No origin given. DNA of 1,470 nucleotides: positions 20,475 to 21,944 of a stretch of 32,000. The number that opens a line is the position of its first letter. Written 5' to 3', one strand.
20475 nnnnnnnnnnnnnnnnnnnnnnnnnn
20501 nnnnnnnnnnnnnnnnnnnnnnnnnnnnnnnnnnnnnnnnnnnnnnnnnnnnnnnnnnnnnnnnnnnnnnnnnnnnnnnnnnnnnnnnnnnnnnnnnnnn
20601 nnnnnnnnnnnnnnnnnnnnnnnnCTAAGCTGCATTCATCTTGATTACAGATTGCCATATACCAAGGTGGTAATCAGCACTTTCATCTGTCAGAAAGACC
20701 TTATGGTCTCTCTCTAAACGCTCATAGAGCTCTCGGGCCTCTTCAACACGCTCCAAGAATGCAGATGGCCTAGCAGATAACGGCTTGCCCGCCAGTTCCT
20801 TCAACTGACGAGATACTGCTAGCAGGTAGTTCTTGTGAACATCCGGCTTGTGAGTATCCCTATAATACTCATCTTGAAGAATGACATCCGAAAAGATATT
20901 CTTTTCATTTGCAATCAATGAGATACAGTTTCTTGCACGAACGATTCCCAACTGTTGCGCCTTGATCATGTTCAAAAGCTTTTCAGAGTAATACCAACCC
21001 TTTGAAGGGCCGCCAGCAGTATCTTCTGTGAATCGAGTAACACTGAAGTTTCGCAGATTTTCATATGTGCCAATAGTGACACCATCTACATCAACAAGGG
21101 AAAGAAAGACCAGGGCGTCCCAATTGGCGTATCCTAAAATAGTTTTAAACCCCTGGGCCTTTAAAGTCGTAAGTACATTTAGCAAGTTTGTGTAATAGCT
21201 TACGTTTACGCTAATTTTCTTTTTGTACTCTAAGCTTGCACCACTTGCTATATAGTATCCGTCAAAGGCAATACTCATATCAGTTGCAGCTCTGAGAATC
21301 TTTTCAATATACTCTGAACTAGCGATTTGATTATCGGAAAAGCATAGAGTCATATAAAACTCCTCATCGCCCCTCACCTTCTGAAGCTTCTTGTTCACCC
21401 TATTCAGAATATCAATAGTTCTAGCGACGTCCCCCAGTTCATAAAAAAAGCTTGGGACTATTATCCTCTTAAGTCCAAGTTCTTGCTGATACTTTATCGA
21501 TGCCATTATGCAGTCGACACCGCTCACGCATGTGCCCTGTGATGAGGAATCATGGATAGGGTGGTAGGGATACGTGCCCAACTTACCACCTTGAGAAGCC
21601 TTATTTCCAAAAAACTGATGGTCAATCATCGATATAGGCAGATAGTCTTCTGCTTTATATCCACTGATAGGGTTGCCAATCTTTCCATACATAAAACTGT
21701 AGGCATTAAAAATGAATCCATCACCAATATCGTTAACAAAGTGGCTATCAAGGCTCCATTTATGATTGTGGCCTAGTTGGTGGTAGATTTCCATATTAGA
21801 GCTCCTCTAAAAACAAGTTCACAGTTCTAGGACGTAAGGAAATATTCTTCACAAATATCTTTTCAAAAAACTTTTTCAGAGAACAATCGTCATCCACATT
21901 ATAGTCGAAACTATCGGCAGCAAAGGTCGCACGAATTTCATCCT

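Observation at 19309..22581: Convergent kinase / PP2C phosphatase / PD-(D/E)xK / unknown-protein cassette: candidate undescribed phospho-switch conflict system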

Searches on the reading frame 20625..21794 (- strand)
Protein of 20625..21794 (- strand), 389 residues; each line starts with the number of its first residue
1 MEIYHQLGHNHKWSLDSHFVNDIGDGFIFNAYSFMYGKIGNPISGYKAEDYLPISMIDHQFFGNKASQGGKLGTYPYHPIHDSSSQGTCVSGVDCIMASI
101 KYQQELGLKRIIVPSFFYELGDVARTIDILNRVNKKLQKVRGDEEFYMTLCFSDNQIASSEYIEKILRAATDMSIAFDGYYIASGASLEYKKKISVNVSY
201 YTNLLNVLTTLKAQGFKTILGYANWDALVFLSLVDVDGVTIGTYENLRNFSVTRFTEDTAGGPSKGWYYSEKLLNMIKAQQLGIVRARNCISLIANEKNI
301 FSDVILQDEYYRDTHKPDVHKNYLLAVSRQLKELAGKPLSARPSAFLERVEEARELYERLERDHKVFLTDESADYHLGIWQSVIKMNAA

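Call 4: search_protein_families(library=pfam, proteins=[window:20625-21794:-], max_evalue=0.1)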
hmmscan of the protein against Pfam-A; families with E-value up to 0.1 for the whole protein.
window:20625-21794:- (389 aa): 0 families

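Call 5: search_protein_families(library=padloc, proteins=[window:20625-21794:-], max_evalue=0.1)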
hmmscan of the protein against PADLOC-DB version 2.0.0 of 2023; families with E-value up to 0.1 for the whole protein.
window:20625-21794:- (389 aa): 0 families

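Call 6: search_protein_families(library=ncbifam, proteins=[window:20625-21794:-], max_evalue=0.1)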
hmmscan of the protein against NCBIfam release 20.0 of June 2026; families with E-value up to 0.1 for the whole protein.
window:20625-21794:- (389 aa): 0 families

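Call 9: search_protein_families(library=phrogs, proteins=[window:20625-21794:-], max_evalue=0.1)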
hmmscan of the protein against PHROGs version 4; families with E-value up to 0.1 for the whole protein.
window:20625-21794:- (389 aa): 0 families

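Call 10: find_homologous_proteins(query=window:20625-21794:-)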
Query window:20625-21794:- (389 aa): 323 proteins with E <= 0.001 among 3431 candidates; the best 120 are listed.
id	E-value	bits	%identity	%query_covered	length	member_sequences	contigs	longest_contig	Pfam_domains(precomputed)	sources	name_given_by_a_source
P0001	6.5e-259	876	99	100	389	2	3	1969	-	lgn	-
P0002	1.0e-195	668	74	100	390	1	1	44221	-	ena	-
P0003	4.0e-156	538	60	100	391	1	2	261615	-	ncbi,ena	-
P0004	2.1e-143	496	56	99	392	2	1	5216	-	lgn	-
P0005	5.9e-143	494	56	100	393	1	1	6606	-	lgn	-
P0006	1.1e-142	494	54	100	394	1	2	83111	-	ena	-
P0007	1.3e-140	487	54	99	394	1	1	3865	-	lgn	-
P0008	1.6e-140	486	55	100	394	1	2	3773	-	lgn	-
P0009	2.4e-140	486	54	100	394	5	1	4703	-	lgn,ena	-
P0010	8.0e-140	484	54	100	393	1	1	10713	-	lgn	-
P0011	8.6e-140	484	54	100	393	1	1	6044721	-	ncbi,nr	ncbi:MAG: hypothetical protein HUN04_12485 [Desulfobacter sp.]|nr:MAG: hypothetical protein HUN04_12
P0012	1.3e-139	483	53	100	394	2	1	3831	-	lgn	-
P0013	1.7e-139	483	53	100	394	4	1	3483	-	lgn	-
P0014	5.1e-139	481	55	100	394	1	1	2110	-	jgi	jgi:hypothetical protein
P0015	1.4e-137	477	53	100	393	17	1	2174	-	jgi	jgi:hypothetical protein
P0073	3.2e-118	413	48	100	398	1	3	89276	-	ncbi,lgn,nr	ncbi:MAG: hypothetical protein HY505_00605 [Candidatus Yanofskybacteria bacterium]|nr:hypothetical p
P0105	7.6e-109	382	47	99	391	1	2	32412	-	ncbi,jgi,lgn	ncbi:MAG: hypothetical protein ACK50A_01875 [Sphingobacteriaceae bacterium]|jgi:hypothetical protein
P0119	2.8e-103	364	47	99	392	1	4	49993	-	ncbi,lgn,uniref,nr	ncbi:hypothetical protein CLV96_3904 [Leptospira meyeri]|uniref:Uncharacterized protein n=1 Tax=Lept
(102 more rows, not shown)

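Call 13: find_encoding_contigs(protein=P0119, flank=8000, max_places=3)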
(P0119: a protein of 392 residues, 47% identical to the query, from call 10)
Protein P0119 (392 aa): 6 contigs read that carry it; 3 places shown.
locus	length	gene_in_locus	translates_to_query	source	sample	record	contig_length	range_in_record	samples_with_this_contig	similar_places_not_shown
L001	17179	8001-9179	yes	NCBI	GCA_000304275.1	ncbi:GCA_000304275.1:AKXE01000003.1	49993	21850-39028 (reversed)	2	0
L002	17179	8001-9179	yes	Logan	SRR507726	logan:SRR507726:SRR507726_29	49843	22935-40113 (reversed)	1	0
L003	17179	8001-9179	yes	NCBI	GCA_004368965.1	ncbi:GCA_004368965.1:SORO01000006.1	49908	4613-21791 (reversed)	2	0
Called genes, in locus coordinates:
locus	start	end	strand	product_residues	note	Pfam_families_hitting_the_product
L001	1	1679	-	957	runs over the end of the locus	PF00176:SNF2-rel_dom, PF00270:DEAD, PF04851:ResIII, PF00271:Helicase_C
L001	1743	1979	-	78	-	-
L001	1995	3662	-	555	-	PF12569:NatA_aux_su (faint), PF00515:TPR_1 (faint), PF07719:TPR_2 (faint), PF12895:ANAPC3 (faint), PF13174:TPR_6 (faint), PF13181:TPR_8 (faint), PF13374:TPR_10 (faint), PF13424:TPR_12 (faint), +8 more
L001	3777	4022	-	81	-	-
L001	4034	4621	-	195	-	PF12802:MarR_2 (faint), PF13730:HTH_36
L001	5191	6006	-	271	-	PF02195:ParB_N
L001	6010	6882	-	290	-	PF00142:Fer4_NifH (faint), PF01656:CbiA, PF02374:ArsA_ATPase (faint), PF07015:VirC1 (faint), PF09140:MipZ, PF13614:AAA_31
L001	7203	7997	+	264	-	PF00069:Pkinase, PF03109:ABC1, PF07714:PK_Tyr_Ser-Thr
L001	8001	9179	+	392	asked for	-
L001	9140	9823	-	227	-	-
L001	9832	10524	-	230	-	PF13672:PP2C_2 (weak)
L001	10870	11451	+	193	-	-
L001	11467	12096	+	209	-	-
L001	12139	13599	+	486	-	PF12770:CHAT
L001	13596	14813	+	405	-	-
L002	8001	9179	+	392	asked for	-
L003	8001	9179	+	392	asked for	-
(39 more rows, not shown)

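Call 14: find_encoding_contigs(protein=P0011, flank=8000, max_places=2)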
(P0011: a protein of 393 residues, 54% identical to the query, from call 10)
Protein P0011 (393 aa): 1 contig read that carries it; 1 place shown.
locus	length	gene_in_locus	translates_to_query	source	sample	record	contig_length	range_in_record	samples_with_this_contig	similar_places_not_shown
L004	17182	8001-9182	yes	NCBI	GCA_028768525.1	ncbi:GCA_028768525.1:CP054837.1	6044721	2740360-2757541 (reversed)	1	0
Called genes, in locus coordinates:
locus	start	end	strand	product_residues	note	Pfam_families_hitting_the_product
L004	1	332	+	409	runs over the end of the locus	PF04610:TrbL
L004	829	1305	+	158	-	PF21983:NikA-like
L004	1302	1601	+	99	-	-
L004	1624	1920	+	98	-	-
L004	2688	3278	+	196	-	PF00239:Resolvase, PF02796:HTH_7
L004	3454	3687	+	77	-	-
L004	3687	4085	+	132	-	PF01850:PIN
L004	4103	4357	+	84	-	-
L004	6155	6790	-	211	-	-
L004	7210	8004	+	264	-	PF07714:PK_Tyr_Ser-Thr, PF00069:Pkinase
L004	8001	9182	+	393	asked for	-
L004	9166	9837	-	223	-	-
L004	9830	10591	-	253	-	PF13672:PP2C_2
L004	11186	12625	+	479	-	PF27155:Y4rL_C, PF00665:rve, PF22483:Mu-transpos_C_2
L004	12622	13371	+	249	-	PF01695:IstB_IS21, PF00308:Bac_DnaA, PF00004:AAA (weak)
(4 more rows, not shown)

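Call 15: find_encoding_contigs(protein=P0105, flank=8000, max_places=2)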
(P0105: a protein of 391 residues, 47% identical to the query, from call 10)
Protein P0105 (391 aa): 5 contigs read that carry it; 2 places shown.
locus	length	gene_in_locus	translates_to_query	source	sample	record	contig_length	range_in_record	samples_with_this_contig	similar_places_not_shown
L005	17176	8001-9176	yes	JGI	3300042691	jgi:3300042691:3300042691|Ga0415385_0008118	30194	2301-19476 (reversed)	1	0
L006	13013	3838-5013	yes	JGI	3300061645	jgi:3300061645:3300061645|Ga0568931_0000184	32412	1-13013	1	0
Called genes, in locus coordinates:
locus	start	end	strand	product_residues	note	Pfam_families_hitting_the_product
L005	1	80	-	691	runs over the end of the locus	PF07715:Plug, PF00593:TonB_dep_Rec_b-barrel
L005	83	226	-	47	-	-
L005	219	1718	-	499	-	PF18127:NAMPT_N, PF04095:NAPRTase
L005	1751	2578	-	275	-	PF13793:Pribosyltran_N, PF00156:Pribosyltran, PF14572:Pribosyl_synth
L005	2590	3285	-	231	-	PF00293:NUDIX, PF19368:WHD_AraR, PF21906:WHD_NrtR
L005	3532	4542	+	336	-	PF13495:Phage_int_SAM_4 (weak), PF00589:Phage_integrase, PF22823:MrpR_C_cat (weak)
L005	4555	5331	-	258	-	-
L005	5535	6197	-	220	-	-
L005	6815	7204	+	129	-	PF00226:DnaJ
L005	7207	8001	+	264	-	PF00069:Pkinase, PF07714:PK_Tyr_Ser-Thr, PF03109:ABC1 (weak)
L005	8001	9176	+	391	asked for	-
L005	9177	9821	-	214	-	-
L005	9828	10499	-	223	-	PF00481:PP2C (faint), PF13672:PP2C_2, PF07228:SpoIIE (weak)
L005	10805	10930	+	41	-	-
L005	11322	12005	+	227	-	PF07661:MORN_2 (faint)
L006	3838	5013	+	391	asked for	-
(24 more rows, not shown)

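Call 20: search_solved_structures(query=A1, max_evalue=10, show_alignments=2)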
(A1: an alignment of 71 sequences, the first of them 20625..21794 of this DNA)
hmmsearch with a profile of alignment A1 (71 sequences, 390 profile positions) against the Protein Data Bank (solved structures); distinct sequences matched with E-value up to 10: 10.
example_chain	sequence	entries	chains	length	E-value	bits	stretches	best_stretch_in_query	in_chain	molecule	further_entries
4p8u_A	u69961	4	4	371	0.081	15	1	72-171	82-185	Chitinase-3-like protein 2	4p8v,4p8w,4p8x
4ay1_A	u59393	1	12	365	0.39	12.7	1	72-171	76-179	CHITINASE-3-LIKE PROTEIN 2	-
8ajs_AAA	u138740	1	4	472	0.72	11.9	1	275-322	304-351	Adenosylhomocysteinase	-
6f3m_B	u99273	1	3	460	2.2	10.3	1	275-322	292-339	Adenosylhomocysteinase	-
6f3m_A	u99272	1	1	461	2.2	10.3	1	275-322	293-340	Adenosylhomocysteinase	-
8ajt_AAA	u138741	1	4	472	2.3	10.3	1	275-322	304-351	Adenosylhomocysteinase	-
8ajv_AAA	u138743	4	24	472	2.3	10.2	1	275-322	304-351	Adenosylhomocysteinase | S-adenosyl-L-homocysteine hydrolase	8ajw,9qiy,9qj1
6f3n_A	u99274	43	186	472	2.3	10.2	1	275-322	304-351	Adenosylhomocysteinase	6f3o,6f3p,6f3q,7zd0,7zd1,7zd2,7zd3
8azf_A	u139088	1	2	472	2.3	10.2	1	275-322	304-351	Adenosylhomocysteinase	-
8aju_AAA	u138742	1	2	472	2.3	10.2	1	275-322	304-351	Adenosylhomocysteinase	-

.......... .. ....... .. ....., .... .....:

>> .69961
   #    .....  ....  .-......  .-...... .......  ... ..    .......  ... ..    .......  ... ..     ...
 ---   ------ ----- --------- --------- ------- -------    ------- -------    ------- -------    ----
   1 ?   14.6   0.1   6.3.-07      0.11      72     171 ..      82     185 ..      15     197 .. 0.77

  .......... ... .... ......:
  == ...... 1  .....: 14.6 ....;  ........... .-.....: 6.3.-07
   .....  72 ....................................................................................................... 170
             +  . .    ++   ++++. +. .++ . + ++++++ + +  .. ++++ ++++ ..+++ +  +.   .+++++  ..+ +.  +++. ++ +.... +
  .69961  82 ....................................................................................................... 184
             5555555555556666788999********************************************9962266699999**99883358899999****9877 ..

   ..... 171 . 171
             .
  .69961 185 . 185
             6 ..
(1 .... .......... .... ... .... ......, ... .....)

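Call 25: find_encoding_contigs(protein=P0073, flank=8000, max_places=2)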
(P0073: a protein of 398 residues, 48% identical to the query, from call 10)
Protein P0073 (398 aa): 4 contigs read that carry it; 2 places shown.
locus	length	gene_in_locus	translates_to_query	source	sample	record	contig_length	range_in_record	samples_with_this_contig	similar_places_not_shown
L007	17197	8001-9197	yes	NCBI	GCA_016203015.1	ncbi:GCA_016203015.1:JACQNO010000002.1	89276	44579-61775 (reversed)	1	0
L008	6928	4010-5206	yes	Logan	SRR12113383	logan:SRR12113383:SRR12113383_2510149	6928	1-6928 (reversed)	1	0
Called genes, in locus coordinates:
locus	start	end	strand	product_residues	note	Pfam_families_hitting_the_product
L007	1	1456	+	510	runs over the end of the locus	PF12072:RNase_Y_N, PF26594:KH_NusA_2nd (faint), PF00013:KH_1, PF22891:KH_PNO1_2nd (weak), PF01966:HD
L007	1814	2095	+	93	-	PF00216:Bac_DNA_binding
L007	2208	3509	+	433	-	-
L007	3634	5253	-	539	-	PF00239:Resolvase, PF07508:Recombinase, PF13408:Zn_ribbon_recom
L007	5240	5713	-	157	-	-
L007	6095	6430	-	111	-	PF04026:SpoVG (weak)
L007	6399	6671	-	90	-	-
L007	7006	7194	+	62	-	PF12728:HTH_17, PF13411:MerR_1 (weak)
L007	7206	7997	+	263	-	PF00069:Pkinase, PF07714:PK_Tyr_Ser-Thr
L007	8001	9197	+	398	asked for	-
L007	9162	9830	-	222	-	-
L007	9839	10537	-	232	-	PF13672:PP2C_2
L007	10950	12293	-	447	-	PF01041:DegT_DnrJ_EryC1 (faint), PF01212:Beta_elim_lyase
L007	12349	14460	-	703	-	PF00912:Transgly, PF00905:Transpeptidase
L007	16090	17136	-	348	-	PF00962:A_deaminase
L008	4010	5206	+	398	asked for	-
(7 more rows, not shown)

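Call 30: predict_structure(alignment_id=A1)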
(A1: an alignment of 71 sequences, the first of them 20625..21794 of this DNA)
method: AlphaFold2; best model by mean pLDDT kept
length: 389 residues; sequences in the alignment: 71
mean_pLDDT: 93.4   pTM: 0.92
mean pLDDT of the five models: 93.4, 93.3, 92.3, 91.7, 90.5
residues with pLDDT >= 90: 325; 70-90: 52; 50-70: 12; < 50: 0
segments of 3 or more residues with pLDDT < 50: none
pLDDT, mean of each block of 10 residues (from residue 1): 95 96 97 96 97 98 91 94 66 93 97 94 94 95 96 95 98 96 91 92 98 98 95 98 86 81 82 95 94 95 91 83 96 97 98 98 95 96 93
secondary structure, 60 per line:
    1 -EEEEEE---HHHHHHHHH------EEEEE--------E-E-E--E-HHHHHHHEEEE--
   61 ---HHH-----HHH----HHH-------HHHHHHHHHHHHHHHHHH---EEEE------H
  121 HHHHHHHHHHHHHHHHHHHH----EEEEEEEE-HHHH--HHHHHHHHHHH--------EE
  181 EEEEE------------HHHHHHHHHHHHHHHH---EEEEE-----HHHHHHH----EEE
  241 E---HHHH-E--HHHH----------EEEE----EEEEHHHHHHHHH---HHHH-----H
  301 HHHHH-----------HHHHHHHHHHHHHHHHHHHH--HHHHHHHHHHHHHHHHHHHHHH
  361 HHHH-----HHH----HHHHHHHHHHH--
elements in order: E2-7 H11-19 E26-30 H48-54 E55-58 H89-106 E110-113 H120-140 E145-152 H154-157 H160-170 E179-185 H198-213 E217-221 H227-233 E238-241 H245-248 H253-256 E267-270 E275-278 H279-287 H291-294 H300-305 H317-336 H339-364 H377-387

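Call 32: fold_search(model_id=the predicted structure, library=pdb)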
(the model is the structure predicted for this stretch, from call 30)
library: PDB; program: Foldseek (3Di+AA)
matches with E <= 10: 1374; with E <= 0.001: 17
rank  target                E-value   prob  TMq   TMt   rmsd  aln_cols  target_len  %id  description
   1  3odm_C                1.3e-05  1.00  0.29  0.24  16.4       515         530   10  Archaeal-type phosphoenolpyruvate carboxylase (released 2011-02-02)
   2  3odm_A                6.4e-05  1.00  0.33  0.27  16.2       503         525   12  Archaeal-type phosphoenolpyruvate carboxylase (released 2011-02-02)
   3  3odm_E                8.4e-05  0.99  0.31  0.25  17.2       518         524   10  Archaeal-type phosphoenolpyruvate carboxylase (released 2011-02-02)
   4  3odm_D                1.2e-04  0.99  0.33  0.27  16.4       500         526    9  Archaeal-type phosphoenolpyruvate carboxylase (released 2011-02-02)
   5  3odm_G                1.7e-04  0.99  0.34  0.27  16.2       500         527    9  Archaeal-type phosphoenolpyruvate carboxylase (released 2011-02-02)
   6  3odm_B                1.8e-04  1.00  0.35  0.28  16.3       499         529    9  Archaeal-type phosphoenolpyruvate carboxylase (released 2011-02-02)
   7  2j62_A                2.5e-04  0.99  0.33  0.23  17.8       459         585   10  Structure of a bacterial O-glcnacase in complex with glcnacstatin (released 2007-02-13)
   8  7o5v_BBB              5.2e-04  1.00  0.30  0.43   7.6       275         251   10  Crystal structure of holo-H44A mutant of Hydroxy ketone aldolase (SwHKA) from Sphingomonas wittichii RW1, in complex (released 2022-11-16)
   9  2xz9_A                5.8e-04  1.00  0.34  0.40   9.9       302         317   11  CRYSTAL STRUCTURE FROM THE PHOSPHOENOLPYRUVATE-BINDING DOMAIN OF ENZYME I IN COMPLEX WITH PYRUVATE FROM THE THERMOANAE (released 2011-06-15)
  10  6gpa_B                6.8e-04  1.00  0.34  0.41   7.5       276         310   11  Beta-1,4-galactanase from Bacteroides thetaiotaomicron with galactose (released 2018-12-26)
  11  5diy_B                7.2e-04  0.97  0.32  0.28  16.5       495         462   11  Thermobaculum terrenum O-GlcNAc hydrolase mutant - D120N (released 2015-10-28)
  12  1a0e_A                8.5e-04  0.97  0.31  0.28  17.3       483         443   10  XYLOSE ISOMERASE FROM THERMOTOGA NEAPOLITANA (released 1998-06-03)
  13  1ur0_A                8.9e-04  0.98  0.35  0.35  15.0       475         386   13  The structure of endo-beta-1,4-galactanase from Bacillus licheniformis in complex with two oligosaccharide products. (released 2004-10-20)
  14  2e1d_B                8.9e-04  0.96  0.27  0.32  19.9       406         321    8  Crystal structure of mouse transaldolase (released 2007-11-13)
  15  6gp5_A                9.4e-04  0.99  0.30  0.36   9.8       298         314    8  Beta-1,4-galactanase from Bacteroides thetaiotaomicron (released 2018-12-26)
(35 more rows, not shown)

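Call 34: find_related_loci(query=A1, collection=genome_contigs, flank=6000)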
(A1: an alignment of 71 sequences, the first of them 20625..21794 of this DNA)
Query A1 (389 aa) in genome_contigs; peptide patterns used: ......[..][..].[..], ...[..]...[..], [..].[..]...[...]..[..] (x = any residue, [..] = any of these).
123 stretches matched a pattern; 32 encode a relative of the query (tblastn E <= 1e-3); 31 distinct loci.
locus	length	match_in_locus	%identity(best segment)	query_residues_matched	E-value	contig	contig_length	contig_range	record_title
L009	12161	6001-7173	60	1-389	1e-163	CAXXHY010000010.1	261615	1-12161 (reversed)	MAG: Desulfovibrionaceae bacterium isolate 0e13dead-c97d-465e-96e4-3b16588dd403 genome assembly, contig: contig_10, whol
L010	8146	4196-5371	53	1-389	8e-142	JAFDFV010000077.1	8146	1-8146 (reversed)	MAG: Deltaproteobacteria bacterium isolate Meg22_02_Bin_90 Meg22_02_Bin_90_scaffold_17271, whole genome shotgun sequence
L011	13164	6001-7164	54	1-385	4e-135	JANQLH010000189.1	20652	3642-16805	MAG: SAR324 cluster bacterium isolate PL25a_bin.53 k99_2922581, whole genome shotgun sequence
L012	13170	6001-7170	52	1-389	2e-134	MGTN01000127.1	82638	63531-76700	MAG: Desulfovibrionales bacterium GWA2_65_9 gwa2_scaffold_3895, whole genome shotgun sequence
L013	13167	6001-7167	50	1-385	3e-132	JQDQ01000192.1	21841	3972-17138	Smithella sp. SCADC Smithella_SCADC_Contig_49, whole genome shotgun sequence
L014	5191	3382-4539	52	1-384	6e-133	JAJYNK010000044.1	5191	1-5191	MAG: bacterium isolate DBS2-4.bin65 NODE_28835_length_5191_cov_1.45063, whole genome shotgun sequence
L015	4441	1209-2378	52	1-385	6e-132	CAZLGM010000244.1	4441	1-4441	MAG TPA_asm: uncultured Desulfocapsaceae bacterium isolate SRP077602_co1_307 genome assembly, contig: NODE_56151_length_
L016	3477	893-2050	51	1-385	1e-129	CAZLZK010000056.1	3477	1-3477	MAG TPA_asm: uncultured Gammaproteobacteria bacterium isolate SRP269290_co1_809 genome assembly, contig: NODE_52480_leng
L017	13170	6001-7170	48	1-385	2e-119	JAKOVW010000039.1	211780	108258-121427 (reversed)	MAG: Bacteroidota bacterium isolate JPNG_maxbin.068 k201_499161, whole genome shotgun sequence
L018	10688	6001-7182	48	1-389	3e-119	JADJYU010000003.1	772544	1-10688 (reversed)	MAG: Ignavibacteria bacterium isolate Lyne_18-Q3-R50-59_BATAC.576 tig00003576-10-7726510, whole genome shotgun sequence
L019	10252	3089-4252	47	1-384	1e-114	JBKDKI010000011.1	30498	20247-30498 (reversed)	MAG: Sphingobacteriaceae bacterium isolate samp_2119_concoct_958 samp_2119_143476, whole genome shotgun sequence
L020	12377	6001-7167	48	1-385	1e-113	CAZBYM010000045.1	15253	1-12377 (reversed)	MAG TPA_asm: uncultured Chryseobacterium sp. isolate binchicken_co248_158 genome assembly, contig: NODE_4539_length_1525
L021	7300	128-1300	50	1-385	6e-111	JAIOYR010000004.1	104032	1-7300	MAG: Taibaiella sp. isolate Tobar12.5m-G18 Tobar12-5m-C150, whole genome shotgun sequence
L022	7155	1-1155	45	2-384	2e-110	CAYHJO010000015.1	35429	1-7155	MAG TPA_asm: uncultured Turneriella sp. isolate ERP119705_co13_455 genome assembly, contig: NODE_1458_length_35429_cov_5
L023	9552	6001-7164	45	1-384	1e-106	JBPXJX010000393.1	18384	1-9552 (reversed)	MAG: Bacteroidales bacterium isolate mt_P9 k141_241490, whole genome shotgun sequence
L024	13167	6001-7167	44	1-384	6e-106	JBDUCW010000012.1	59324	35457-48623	MAG: Ferruginibacter sp. isolate cluster4_bin.56 NODE_409_length_59324_cov_6.493614, whole genome shotgun sequence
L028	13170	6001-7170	44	1-384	2e-100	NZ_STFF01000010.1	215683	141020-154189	Niastella caeni strain HX-16-21 Scaffold10, whole genome shotgun sequence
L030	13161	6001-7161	45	1-382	1e-98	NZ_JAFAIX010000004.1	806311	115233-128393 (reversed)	MAG: Chitinophaga sp. isolate CP_BE_BS_R2_1 BE_BS_R2_k147_3338455, whole genome shotgun sequence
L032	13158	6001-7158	46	1-380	3e-98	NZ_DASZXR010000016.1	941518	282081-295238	MAG: Puia sp. isolate SMAG_U6188 k141_1132862, whole genome shotgun sequence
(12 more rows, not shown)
